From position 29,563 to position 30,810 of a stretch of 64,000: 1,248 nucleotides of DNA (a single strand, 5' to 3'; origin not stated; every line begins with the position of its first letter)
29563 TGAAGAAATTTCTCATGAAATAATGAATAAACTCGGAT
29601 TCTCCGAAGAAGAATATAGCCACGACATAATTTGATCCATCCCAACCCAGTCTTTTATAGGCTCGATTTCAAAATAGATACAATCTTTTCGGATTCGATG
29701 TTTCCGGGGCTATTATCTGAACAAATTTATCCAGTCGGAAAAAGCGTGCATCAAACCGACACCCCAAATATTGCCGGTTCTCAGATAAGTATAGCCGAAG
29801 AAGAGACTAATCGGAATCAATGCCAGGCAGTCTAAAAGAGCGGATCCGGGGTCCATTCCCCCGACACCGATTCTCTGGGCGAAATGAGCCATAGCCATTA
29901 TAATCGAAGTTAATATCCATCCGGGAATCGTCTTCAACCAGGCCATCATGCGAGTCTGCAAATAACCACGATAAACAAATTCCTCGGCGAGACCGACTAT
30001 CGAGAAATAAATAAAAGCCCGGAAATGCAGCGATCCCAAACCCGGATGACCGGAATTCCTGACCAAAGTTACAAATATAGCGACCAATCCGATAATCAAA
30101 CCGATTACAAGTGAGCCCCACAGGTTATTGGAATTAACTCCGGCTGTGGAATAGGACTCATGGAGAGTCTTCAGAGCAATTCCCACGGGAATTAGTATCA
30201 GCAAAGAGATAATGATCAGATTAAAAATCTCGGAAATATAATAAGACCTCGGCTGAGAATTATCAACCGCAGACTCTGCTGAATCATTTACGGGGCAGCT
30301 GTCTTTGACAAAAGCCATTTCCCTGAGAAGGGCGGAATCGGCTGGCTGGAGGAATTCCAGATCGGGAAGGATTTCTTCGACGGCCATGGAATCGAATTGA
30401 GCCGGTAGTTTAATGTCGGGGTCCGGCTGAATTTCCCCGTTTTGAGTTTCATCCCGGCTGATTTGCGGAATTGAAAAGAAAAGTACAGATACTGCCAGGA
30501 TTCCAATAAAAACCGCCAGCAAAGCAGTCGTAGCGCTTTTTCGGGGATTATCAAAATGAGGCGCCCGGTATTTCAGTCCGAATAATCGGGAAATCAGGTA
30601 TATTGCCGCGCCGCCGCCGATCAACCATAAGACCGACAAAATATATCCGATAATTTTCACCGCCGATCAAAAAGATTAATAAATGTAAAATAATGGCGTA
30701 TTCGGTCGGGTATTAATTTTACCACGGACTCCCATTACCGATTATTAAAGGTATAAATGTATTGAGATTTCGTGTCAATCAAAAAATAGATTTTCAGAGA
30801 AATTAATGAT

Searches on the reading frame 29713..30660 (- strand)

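Call 24: search_protein_families(library=pfam, proteins=[window:29713-30660:-], max_evalue=0.001)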
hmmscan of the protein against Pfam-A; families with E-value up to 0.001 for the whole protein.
window:29713-30660:- (315 aa): 1 family
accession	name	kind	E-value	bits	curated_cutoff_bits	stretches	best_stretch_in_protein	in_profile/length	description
PF02517.21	Rce1-like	-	1.5e-17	64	22.4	1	213-311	6-93/93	Type II CAAX prenyl endopeptidase Rce1-like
